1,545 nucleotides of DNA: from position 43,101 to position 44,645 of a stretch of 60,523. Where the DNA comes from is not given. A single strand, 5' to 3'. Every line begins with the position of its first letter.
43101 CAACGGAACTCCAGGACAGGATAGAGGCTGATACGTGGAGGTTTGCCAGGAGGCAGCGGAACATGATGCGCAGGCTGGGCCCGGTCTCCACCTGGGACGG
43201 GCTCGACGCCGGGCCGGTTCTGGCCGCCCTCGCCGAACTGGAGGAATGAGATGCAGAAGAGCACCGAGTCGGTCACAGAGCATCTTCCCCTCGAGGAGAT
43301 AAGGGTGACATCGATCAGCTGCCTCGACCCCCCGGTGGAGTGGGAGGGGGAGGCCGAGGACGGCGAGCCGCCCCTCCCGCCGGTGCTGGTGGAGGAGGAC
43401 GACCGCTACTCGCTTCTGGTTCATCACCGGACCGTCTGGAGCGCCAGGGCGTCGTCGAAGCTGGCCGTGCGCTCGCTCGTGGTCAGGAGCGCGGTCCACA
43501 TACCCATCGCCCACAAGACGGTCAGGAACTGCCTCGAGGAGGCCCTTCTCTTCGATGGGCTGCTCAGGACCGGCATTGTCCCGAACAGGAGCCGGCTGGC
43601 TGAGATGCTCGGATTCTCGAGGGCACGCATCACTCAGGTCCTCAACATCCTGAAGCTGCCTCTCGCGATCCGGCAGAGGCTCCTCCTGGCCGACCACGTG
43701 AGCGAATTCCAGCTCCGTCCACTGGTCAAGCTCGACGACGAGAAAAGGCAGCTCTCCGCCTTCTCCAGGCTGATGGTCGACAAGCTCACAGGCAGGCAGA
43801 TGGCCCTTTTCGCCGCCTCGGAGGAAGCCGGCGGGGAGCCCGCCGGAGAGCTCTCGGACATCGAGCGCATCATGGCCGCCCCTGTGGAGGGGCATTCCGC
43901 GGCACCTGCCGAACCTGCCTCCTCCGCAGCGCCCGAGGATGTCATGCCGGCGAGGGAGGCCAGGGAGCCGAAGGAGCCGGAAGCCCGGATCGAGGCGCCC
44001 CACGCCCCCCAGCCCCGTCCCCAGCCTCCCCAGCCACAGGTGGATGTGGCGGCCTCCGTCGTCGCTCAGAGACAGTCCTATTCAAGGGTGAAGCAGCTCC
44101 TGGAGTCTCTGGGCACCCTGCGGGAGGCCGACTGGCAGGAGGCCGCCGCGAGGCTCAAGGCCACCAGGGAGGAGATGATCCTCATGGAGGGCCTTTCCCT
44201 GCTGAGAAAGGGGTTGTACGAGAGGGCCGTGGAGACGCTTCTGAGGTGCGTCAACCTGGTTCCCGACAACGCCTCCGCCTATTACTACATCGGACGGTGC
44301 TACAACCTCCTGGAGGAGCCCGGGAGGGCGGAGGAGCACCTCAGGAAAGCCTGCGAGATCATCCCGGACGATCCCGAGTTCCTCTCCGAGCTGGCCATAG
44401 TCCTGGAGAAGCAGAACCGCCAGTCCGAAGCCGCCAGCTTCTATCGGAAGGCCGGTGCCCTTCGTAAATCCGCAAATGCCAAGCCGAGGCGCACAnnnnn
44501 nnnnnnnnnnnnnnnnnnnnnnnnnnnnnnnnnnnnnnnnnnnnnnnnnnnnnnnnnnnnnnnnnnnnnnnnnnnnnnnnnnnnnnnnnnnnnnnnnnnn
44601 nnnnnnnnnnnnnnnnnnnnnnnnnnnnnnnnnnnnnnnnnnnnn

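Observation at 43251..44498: ParB-like DNA-binding protein lacking the CTPase arginine patch and fused to TPRs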

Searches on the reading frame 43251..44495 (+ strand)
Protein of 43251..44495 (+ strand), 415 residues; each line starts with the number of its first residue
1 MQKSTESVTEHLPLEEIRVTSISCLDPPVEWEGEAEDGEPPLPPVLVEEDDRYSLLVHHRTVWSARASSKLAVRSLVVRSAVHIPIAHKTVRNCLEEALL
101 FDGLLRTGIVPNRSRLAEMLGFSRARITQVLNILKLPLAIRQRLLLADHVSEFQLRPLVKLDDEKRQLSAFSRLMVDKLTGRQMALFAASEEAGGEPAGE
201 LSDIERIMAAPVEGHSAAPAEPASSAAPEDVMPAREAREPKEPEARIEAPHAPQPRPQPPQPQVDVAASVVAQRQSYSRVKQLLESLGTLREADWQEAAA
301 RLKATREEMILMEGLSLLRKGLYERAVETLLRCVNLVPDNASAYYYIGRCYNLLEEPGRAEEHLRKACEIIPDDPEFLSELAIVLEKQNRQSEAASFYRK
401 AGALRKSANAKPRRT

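Call 4: search_protein_families(library=ncbifam, proteins=[window:43251-44495:+], max_evalue=1)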
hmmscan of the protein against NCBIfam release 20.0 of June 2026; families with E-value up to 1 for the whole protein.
window:43251-44495:+ (415 aa): 19 families
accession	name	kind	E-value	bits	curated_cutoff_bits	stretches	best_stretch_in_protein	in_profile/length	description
NF040959.1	MamA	equivalog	1.7e-11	44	200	1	310-404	108-202/204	magnetosome protein MamA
TIGR02552.1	LcrH_SycD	equivalog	7.4e-10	38.7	104.8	1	314-377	59-122/136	SycD/LcrH family type III secretion system chaperone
TIGR00540.1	TPR_hemY_coli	hypoth_equivalog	8.6e-08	31.3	142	1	302-401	288-385/385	heme biosynthesis-associated TPR protein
TIGR02917.1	PEP_TPR_lipo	equivalog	5e-07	28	312.2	1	275-400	575-694/899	XrtA/PEP-CTERM system TPR-repeat protein PrsT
TIGR04285.1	nucleoid_noc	exception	1.3e-06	28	315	1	93-184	98-187/255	nucleoid occlusion protein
TIGR02521.1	type_IV_pilW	equivalog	6.1e-06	26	154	1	312-402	36-126/234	type IV pilus biogenesis/stability protein PilW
TIGR00180.1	parB_part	domain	1e-05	25.4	58.45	1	92-163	100-173/186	ParB/RepB/Spo0J family partition protein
NF047558.1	TPR_END_plus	domain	0.00089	19.2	32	1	343-376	1-34/56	TPR end-of-group domain-containing protein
NF052415.1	T3SS_chap_SctY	equivalog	0.0034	17.9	70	2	303-400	2-102/106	type III secretion apparatus assembly chaperone SctY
NF053607.1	CHU_0125_OmpA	equivalog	0.0061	15.1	620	1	318-404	30-116/639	CHU_0125 family OmpA-like outer membrane integrity protein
NF033920.0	C39_PA2778_fam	equivalog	0.007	15.8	150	1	311-404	159-253/255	PA2778 family cysteine peptidase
NF007442.0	PRK09990.1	equivalog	0.016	14.7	301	1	97-135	20-59/256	transcriptional regulator GlcC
TIGR02795.1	tol_pal_ybgF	equivalog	0.029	15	90.1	1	313-400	8-101/119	tol-pal system protein YbgF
NF047371.1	FlcA_CTERM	equivalog_domain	0.036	12.5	300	1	322-374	328-380/646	periplasmic flagellar collar protein FlcA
NF008520.0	PRK11447.1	equivalog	0.05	11.3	858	1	358-407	286-335/1157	cellulose synthase complex outer membrane protein BcsC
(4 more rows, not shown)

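Call 5: search_solved_structures(query=window:43251-44495:+, max_evalue=10, show_alignments=3)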
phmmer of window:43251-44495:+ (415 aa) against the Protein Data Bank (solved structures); distinct sequences matched with E-value up to 10: 139 (the best 60 are shown).
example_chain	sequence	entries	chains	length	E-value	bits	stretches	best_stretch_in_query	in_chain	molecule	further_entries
9qhb_A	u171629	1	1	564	7.1e-30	107.6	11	316-411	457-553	Engineered tetratricopeptide repeat protein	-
8bu0_A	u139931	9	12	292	3.4e-18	69.2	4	316-411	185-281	Consensus tetratricopeptide repeat protein | Crystal structure of an 8-repeat consensus TPR superhelix with Zinc. | Monomer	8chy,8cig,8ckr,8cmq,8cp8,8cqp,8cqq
9qhc_A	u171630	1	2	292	3.6e-15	59.2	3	316-404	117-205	Engineered tetratricopeptide repeat protein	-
7obi_A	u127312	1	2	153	4.3e-12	49.1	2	318-401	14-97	CTPR-rv4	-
6b85_J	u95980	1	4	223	4.5e-12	49.1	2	331-403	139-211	TMHC4_R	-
2fo7_A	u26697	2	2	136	8.7e-10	41.5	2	319-403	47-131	SYNTHETIC CONSENSUS TPR PROTEIN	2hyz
8ch0_A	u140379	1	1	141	9.4e-10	41.4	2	319-403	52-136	Consensus tetratricopeptide repeat protein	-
11kc_A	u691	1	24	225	6e-09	38.7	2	321-404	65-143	Designed nanoparticle O43-TM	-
2wqh_A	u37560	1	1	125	1.1e-08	37.9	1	315-406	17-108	CTPR3Y3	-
3kd7_A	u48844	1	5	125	1.9e-08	37.1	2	316-372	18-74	CTPR390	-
1na0_A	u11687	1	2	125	2.9e-08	36.5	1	316-406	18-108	designed protein CTPR3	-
6vfj_B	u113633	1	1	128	1.3e-07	34.4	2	317-381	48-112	I53_dn5B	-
9gzg_A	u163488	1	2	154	1.5e-07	34.2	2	319-411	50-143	Engineered CTPR protein with glutamic acids for conductivity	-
5hrz_A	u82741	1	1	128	1.6e-07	34.1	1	317-389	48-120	TPR domain protein 1na0C3_3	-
5fzr_A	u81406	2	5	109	2.3e-07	33.5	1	317-406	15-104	DESIGNED TPR PROTEIN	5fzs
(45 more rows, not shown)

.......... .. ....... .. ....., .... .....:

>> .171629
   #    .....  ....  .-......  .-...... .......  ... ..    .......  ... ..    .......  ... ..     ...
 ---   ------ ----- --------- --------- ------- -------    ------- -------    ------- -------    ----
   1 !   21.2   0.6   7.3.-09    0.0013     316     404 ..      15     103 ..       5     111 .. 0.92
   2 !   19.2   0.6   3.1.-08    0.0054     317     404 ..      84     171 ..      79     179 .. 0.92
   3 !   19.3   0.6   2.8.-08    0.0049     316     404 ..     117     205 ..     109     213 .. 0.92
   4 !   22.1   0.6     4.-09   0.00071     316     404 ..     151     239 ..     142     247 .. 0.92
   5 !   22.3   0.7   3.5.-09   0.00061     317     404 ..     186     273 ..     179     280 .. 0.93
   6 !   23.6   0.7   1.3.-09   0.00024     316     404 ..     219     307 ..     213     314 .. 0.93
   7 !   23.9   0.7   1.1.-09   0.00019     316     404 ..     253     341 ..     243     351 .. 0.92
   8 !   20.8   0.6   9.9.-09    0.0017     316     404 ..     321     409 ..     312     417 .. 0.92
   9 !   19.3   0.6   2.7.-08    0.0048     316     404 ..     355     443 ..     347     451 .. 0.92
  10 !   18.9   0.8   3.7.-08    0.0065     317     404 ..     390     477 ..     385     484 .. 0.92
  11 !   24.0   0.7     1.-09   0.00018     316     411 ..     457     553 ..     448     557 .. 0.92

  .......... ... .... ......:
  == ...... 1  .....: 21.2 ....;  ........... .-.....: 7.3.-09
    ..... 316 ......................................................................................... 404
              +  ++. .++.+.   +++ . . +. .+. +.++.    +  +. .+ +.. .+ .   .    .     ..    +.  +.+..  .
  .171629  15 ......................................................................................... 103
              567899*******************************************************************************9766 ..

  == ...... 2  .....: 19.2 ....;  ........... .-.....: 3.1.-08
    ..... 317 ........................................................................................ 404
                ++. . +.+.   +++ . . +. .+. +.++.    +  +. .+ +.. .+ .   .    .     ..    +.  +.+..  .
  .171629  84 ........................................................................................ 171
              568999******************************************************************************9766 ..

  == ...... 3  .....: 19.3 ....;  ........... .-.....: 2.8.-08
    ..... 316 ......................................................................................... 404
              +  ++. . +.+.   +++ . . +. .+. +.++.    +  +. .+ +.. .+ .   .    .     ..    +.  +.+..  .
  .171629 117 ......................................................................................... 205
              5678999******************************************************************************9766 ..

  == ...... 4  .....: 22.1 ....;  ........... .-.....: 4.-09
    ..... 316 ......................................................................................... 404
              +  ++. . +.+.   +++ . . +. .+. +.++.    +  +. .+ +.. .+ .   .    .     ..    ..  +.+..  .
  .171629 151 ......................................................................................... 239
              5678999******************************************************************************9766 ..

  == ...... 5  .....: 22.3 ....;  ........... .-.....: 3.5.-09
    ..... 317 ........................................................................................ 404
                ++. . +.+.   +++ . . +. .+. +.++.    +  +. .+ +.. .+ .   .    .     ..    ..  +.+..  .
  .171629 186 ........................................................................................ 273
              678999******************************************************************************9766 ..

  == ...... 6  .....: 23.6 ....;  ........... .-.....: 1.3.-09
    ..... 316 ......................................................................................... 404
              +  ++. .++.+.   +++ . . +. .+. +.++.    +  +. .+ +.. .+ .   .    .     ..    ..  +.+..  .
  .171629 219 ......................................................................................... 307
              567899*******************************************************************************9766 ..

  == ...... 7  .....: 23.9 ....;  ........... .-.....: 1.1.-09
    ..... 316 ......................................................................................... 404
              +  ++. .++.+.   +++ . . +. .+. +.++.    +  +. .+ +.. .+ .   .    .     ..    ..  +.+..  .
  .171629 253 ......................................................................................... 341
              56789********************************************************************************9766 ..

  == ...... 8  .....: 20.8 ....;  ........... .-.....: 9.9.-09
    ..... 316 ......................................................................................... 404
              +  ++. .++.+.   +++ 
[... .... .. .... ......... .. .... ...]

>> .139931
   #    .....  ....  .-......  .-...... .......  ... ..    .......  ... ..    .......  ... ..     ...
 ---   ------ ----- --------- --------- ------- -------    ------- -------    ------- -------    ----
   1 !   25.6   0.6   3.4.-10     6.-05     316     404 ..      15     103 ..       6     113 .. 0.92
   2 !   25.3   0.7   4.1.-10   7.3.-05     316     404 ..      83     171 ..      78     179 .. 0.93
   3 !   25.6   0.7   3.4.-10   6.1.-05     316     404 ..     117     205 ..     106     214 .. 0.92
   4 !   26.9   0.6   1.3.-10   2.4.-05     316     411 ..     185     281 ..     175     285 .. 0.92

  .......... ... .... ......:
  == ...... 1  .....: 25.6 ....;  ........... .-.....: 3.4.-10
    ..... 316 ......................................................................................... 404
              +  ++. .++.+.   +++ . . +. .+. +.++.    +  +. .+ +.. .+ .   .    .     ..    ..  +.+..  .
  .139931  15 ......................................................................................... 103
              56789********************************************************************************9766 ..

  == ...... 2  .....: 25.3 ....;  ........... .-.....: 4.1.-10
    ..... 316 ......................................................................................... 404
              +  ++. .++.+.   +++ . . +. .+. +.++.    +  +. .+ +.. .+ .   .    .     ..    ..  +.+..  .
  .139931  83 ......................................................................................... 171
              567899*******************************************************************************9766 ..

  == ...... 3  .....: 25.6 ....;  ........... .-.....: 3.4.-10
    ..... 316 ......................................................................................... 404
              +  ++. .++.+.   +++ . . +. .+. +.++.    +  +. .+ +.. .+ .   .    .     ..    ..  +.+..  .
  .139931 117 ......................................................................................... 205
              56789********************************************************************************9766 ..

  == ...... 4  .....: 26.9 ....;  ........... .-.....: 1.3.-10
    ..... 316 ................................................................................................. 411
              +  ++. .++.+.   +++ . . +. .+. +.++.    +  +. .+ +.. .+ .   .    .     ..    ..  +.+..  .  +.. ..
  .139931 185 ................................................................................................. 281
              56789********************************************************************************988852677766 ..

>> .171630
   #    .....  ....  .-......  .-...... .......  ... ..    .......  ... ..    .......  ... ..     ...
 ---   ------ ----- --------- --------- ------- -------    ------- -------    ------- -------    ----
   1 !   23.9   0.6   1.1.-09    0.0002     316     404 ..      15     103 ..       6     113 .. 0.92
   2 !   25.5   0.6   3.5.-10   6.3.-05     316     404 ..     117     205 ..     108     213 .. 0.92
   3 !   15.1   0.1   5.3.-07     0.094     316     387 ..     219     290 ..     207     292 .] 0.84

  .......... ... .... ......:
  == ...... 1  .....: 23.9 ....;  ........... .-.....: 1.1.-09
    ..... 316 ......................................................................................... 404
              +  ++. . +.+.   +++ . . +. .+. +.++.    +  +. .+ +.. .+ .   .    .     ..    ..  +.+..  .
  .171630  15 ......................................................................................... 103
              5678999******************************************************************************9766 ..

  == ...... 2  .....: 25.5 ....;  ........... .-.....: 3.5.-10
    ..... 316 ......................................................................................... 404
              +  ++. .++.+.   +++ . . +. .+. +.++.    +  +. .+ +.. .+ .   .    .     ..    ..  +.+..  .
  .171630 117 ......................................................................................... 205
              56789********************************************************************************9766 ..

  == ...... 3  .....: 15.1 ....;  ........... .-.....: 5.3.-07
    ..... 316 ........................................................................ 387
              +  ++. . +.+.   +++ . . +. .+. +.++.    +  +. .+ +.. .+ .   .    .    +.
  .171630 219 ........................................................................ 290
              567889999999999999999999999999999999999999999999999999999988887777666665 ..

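Call 6: search_protein_families(library=pfam, proteins=[window:43251-44495:+], max_evalue=1)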
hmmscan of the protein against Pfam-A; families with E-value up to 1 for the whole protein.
window:43251-44495:+ (415 aa): 21 families
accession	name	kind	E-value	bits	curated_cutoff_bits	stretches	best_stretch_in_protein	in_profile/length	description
PF13432.12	TPR_16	-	5.3e-11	43.2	32.7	2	311-375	1-65/65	Tetratricopeptide repeat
PF07719.23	TPR_2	-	1.8e-10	40.6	27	2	341-374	1-34/34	Tetratricopeptide repeat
PF13414.12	TPR_11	-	3e-10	40.1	26.8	2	314-348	1-35/42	TPR repeat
PF00515.34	TPR_1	-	3.9e-10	39.5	27.8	1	341-374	1-34/34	Tetratricopeptide repeat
PF17762.8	HTH_ParB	-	2e-09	38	22.6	1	93-185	4-94/102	ParB HTH domain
PF13181.12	TPR_8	-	1.1e-08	35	25.7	2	341-374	1-34/34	Tetratricopeptide repeat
PF13431.12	TPR_17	-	7.6e-08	32.5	24.4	2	330-361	2-33/34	Tetratricopeptide repeat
PF13424.12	TPR_12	-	1e-07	32.4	30.1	1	314-370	10-74/77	Tetratricopeptide repeat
PF13428.12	TPR_14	-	6.4e-07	29.9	23.5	2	343-383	3-43/44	Tetratricopeptide repeat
PF14559.12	TPR_19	-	1.4e-05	25.8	25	2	317-379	1-63/68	Tetratricopeptide repeat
PF13174.12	TPR_6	-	3.1e-05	24.8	26.3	0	311-339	4-32/33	Tetratricopeptide repeat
PF12895.13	ANAPC3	-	4.1e-05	24.2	27.2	1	302-366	18-81/82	Anaphase-promoting complex, cyclosome, subunit 3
PF13176.12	TPR_7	-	0.0003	21.1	27.9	0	378-405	2-29/36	Tetratricopeptide repeat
PF14561.12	TPR_20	-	0.0038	18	25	0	256-301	18-61/90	Tetratricopeptide repeat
PF13374.12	TPR_10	-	0.0044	17.4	27.5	0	378-406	5-33/42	Tetratricopeptide repeat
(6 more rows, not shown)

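Call 8: find_homologous_proteins(query=window:43251-44495:+, max_evalue=0.001)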
Query window:43251-44495:+ (415 aa): 169 proteins with E <= 0.001 among 8000 candidates; the best 120 are listed.
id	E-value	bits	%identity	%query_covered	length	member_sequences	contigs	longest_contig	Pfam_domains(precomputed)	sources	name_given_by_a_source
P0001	3.2e-160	552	63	100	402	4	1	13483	PF14559.13,PF00515.35,PF12895.14,PF13424.13,PF13432.13,PF17762.9,PF13428.13,PF13181.13,PF07719.24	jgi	jgi:tetratricopeptide (TPR) repeat protein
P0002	5.8e-160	551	65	100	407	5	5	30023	PF14559.13,PF00515.35,PF17762.9,PF13428.13,PF07719.24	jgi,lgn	jgi:tetratricopeptide (TPR) repeat protein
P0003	3.6e-159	548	63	100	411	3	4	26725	PF14559.13,PF00515.35,PF13424.13,PF13432.13,PF17762.9,PF13428.13,PF07719.24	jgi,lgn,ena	-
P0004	1.2e-140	487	56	100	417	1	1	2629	PF14559.13,PF00515.35,PF13424.13,PF13432.13,PF17762.9,PF13428.13,PF13181.13,PF07719.24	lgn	-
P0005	9.2e-139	481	56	100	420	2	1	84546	PF14559.13,PF13431.13,PF23914.2,PF13414.13,PF00515.35,PF13432.13,PF17762.9,PF13428.13,PF07719.24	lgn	-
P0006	1.2e-138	481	56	100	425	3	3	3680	PF14559.13,PF13432.13,PF17762.9,PF13428.13,PF07719.24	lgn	-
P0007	9.5e-136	471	55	100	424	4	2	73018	PF14559.13,PF13431.13,PF23914.2,PF00515.35,PF13424.13,PF13432.13,PF17762.9,PF13428.13,PF07719.24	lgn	-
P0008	4.6e-130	452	53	100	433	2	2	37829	PF14559.13,PF13414.13,PF00515.35,PF13424.13,PF13176.13,PF13432.13,PF17762.9,PF13428.13,PF13181.13,PF07719.24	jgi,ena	-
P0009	1.4e-129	451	54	100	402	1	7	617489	PF14559.13,PF13176.13,PF13432.13,PF17762.9,PF13428.13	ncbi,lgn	-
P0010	1.0e-127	445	54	100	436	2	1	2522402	PF14559.13,PF13424.13,PF13432.13,PF17762.9,PF13428.13,PF07719.24,PF13374.13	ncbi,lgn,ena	-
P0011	1.0e-127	445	55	100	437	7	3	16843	PF14559.13,PF13414.13,PF00515.35,PF13424.13,PF13176.13,PF13432.13,PF17762.9,PF13428.13,PF13181.13,PF07719.24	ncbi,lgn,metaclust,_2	metaclust:\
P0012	7.9e-127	442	54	100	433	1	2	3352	PF14559.13,PF13414.13,PF00515.35,PF13424.13,PF13176.13,PF13432.13,PF17762.9,PF13428.13,PF13181.13,PF07719.24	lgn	-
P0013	2.1e-126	440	52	100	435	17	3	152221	PF14559.13,PF13414.13,PF00515.35,PF13424.13,PF13176.13,PF13432.13,PF17762.9,PF13428.13,PF07719.24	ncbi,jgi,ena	-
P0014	4.1e-126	439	52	100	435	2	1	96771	PF14559.13,PF13414.13,PF00515.35,PF13424.13,PF13176.13,PF13432.13,PF17762.9,PF13428.13,PF07719.24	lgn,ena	-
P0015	9.3e-126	438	55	100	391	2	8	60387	PF00515.35,PF13424.13,PF13432.13,PF17762.9,PF07719.24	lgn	-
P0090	6.5e-89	317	43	98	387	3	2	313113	PF14559.13,PF00515.35,PF13432.13,PF17762.9,PF13428.13,PF13181.13,PF07719.24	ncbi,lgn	-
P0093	7.3e-89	317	44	97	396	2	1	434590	PF14559.13,PF13431.13,PF00515.35,PF13424.13,PF13432.13,PF17762.9,PF13428.13,PF13181.13,PF07719.24,PF13174.13,PF13374.13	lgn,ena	-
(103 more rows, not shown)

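Call 18: find_encoding_contigs(protein=P0010, flank=8000, max_places=2)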
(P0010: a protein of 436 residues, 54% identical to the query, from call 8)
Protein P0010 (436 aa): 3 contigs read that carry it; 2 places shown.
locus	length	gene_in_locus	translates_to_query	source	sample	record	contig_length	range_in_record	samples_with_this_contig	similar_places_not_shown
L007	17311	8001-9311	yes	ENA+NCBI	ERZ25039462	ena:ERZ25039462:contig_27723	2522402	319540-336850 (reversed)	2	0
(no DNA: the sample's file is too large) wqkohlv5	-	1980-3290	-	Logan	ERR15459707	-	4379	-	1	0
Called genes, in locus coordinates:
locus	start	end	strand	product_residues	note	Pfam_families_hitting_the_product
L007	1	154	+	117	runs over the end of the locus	PF14667:Polysacc_synt_C (weak), PF07883:Cupin_2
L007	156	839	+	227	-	PF09929:DUF2161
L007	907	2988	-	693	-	PF08126:Propeptide_C25, PF01364:Peptidase_C25, PF13860:FlgD_ig (weak), PF18962:Por_Secre_tail (faint)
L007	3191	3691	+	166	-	PF02915:Rubrerythrin, PF21349:RUBY_RBDX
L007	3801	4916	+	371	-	PF17170:DUF5128 (weak)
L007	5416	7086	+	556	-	PF02518:HATPase_c, PF13589:HATPase_c_3, PF01119:DNA_mis_repair, PF08676:MutL_C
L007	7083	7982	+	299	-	PF01745:IPT (weak), PF13671:AAA_33 (faint), PF01715:IPPT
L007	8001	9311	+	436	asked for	PF17762:HTH_ParB, PF07719:TPR_2 (faint), PF13374:TPR_10 (faint), PF13424:TPR_12 (faint), PF13428:TPR_14 (faint), PF13432:TPR_16 (faint), PF14559:TPR_19 (faint)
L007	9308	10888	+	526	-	PF13205:Big_5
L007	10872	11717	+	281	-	PF00037:Fer4 (faint), PF12797:Fer4_2 (faint), PF12837:Fer4_6 (faint), PF13237:Fer4_10, PF14697:Fer4_21 (weak), PF12838:Fer4_7 (weak), PF13187:Fer4_9, PF00881:Nitroreductase, +1 more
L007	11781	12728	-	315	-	-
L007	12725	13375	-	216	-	-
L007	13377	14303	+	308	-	-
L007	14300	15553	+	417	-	PF00342:PGI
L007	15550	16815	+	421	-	-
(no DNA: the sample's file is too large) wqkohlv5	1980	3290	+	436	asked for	PF17762:HTH_ParB, PF07719:TPR_2 (faint), PF13374:TPR_10 (faint), PF13424:TPR_12 (faint), PF13428:TPR_14 (faint), PF13432:TPR_16 (faint), PF14559:TPR_19 (faint)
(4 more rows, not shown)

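Call 19: find_encoding_contigs(protein=P0093, flank=8000, max_places=2)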
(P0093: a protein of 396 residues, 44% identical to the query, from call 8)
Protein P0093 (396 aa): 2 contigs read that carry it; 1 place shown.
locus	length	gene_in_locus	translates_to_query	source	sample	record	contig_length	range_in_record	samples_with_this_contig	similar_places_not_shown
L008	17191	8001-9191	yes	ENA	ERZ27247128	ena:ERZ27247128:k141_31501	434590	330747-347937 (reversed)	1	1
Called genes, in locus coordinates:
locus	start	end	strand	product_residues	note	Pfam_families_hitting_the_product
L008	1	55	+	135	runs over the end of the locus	-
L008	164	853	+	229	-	-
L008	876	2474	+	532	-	PF03023:MurJ, PF01554:MatE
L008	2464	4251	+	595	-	PF01541:GIY-YIG (weak), PF27096:UvrC_M, PF22920:UvrC_RNaseH, PF08459:UvrC_RNaseH_dom, PF12826:HHH_2 (faint), PF00633:HHH (faint), PF14520:HHH_5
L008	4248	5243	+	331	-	-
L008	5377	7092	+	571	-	PF02518:HATPase_c (weak), PF13589:HATPase_c_3, PF01119:DNA_mis_repair, PF08676:MutL_C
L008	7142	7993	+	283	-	PF01715:IPPT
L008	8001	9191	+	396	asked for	PF17762:HTH_ParB, PF00515:TPR_1 (faint), PF07719:TPR_2 (faint), PF13174:TPR_6 (faint), PF13181:TPR_8 (faint), PF13432:TPR_16 (weak), PF14559:TPR_19 (weak), PF13432:TPR_16 (weak), +4 more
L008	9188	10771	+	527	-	PF13205:Big_5 (weak)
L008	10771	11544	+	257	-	PF00037:Fer4 (weak), PF13237:Fer4_10 (weak), PF13187:Fer4_9 (faint), PF00881:Nitroreductase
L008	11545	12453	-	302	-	PF01522:Polysacc_deac_1 (faint)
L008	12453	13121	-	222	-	-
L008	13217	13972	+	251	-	-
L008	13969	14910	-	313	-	PF01641:SelR, PF01625:PMSR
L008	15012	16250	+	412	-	PF00342:PGI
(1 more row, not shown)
